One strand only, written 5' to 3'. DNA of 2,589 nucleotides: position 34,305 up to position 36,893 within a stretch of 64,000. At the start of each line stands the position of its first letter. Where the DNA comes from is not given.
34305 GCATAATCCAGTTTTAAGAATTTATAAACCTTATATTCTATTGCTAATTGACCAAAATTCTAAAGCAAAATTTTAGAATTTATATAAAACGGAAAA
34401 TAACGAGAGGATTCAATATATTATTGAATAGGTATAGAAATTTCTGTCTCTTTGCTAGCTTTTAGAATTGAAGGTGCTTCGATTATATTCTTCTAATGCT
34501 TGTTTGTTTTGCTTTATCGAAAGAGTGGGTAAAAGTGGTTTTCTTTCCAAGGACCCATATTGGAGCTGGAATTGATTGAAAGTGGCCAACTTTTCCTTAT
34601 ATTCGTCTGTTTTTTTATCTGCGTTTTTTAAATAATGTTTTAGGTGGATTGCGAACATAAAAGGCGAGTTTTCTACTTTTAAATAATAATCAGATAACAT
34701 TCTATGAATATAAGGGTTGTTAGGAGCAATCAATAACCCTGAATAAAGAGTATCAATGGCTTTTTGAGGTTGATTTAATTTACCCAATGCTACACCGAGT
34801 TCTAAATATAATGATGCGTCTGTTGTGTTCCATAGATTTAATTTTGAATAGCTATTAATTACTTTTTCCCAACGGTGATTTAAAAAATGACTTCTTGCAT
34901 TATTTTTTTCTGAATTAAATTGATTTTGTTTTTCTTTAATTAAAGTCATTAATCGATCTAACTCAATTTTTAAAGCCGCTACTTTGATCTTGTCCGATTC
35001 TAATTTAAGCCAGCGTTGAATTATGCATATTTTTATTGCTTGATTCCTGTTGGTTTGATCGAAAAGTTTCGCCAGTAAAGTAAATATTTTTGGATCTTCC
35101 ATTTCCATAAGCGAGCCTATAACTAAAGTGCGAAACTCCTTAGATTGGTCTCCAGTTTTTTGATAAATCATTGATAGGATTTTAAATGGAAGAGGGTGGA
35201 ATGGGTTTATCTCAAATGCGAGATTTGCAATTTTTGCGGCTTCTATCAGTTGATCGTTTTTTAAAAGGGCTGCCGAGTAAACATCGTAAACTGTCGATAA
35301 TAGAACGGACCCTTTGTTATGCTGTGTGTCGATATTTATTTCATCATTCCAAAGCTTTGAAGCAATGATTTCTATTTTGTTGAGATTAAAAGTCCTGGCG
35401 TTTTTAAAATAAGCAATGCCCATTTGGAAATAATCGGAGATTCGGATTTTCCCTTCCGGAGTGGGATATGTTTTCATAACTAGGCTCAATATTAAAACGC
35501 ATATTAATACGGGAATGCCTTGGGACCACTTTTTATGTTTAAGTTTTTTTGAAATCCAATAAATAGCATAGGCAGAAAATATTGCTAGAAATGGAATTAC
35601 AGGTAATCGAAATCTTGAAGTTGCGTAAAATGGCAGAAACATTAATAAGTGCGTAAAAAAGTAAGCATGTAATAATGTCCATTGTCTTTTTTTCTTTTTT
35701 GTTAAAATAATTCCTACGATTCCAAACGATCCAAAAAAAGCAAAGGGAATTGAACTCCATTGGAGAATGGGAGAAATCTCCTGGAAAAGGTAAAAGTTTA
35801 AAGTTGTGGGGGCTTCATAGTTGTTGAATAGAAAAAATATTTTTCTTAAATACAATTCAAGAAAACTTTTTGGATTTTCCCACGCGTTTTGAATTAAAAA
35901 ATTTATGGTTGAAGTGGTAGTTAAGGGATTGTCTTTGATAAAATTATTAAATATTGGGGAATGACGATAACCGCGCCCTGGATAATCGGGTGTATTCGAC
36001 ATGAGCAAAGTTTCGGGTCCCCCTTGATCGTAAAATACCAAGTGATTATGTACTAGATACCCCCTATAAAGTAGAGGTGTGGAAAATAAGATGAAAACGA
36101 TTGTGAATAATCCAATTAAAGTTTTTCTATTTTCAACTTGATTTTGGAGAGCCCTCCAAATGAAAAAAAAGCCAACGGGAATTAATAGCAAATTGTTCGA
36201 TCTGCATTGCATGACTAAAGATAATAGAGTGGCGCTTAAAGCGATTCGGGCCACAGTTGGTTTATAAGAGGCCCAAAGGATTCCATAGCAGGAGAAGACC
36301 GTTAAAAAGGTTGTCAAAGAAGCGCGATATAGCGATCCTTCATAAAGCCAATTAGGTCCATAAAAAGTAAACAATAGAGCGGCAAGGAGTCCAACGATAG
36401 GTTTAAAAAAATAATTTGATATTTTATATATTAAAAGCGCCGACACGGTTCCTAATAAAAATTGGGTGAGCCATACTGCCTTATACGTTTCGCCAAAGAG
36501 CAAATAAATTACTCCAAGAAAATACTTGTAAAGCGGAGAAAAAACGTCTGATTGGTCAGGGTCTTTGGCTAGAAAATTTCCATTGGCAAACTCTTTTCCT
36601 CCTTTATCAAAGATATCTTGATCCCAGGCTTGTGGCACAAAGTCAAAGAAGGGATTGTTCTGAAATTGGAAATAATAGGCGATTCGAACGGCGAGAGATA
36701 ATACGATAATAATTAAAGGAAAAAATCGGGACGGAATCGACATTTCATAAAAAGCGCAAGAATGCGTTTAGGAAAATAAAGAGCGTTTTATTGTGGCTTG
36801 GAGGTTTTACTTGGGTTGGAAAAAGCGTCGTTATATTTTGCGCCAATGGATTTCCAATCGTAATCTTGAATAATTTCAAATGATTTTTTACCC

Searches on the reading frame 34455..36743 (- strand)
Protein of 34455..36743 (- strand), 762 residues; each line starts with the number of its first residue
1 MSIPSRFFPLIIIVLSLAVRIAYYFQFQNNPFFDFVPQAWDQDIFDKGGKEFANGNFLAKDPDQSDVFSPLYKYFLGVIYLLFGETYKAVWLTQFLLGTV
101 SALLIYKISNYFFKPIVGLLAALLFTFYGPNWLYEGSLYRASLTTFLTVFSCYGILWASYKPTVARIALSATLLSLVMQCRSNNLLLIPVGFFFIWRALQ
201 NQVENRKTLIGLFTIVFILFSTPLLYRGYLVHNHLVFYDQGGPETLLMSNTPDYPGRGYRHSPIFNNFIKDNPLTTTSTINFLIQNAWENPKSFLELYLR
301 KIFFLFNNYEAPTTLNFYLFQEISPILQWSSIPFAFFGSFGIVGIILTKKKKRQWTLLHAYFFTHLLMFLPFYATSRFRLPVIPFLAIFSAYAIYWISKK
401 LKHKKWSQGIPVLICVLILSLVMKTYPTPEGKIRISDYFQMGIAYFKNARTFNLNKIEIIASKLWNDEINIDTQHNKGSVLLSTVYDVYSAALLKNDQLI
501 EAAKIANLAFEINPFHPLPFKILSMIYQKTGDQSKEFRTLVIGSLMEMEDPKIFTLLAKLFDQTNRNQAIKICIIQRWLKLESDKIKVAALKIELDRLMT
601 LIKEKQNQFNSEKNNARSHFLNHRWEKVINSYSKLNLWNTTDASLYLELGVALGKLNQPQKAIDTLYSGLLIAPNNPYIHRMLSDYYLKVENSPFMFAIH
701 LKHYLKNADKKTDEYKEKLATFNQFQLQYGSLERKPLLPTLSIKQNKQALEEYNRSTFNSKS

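Call 3: search_protein_families(library=pfam, proteins=[window:34455-36743:-], max_evalue=0.01)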
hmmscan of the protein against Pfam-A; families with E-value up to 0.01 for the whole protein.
window:34455-36743:- (762 aa): 3 families
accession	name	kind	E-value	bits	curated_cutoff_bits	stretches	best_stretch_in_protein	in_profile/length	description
PF13231.12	PMT_2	-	1.6e-07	32.1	26.1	1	70-226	4-160/160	Dolichyl-phosphate-mannose-protein mannosyltransferase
PF13431.12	TPR_17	-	0.0023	18.5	24.4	0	639-663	9-33/34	Tetratricopeptide repeat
PF13428.12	TPR_14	-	0.0051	17.8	23.5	0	645-684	3-42/44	Tetratricopeptide repeat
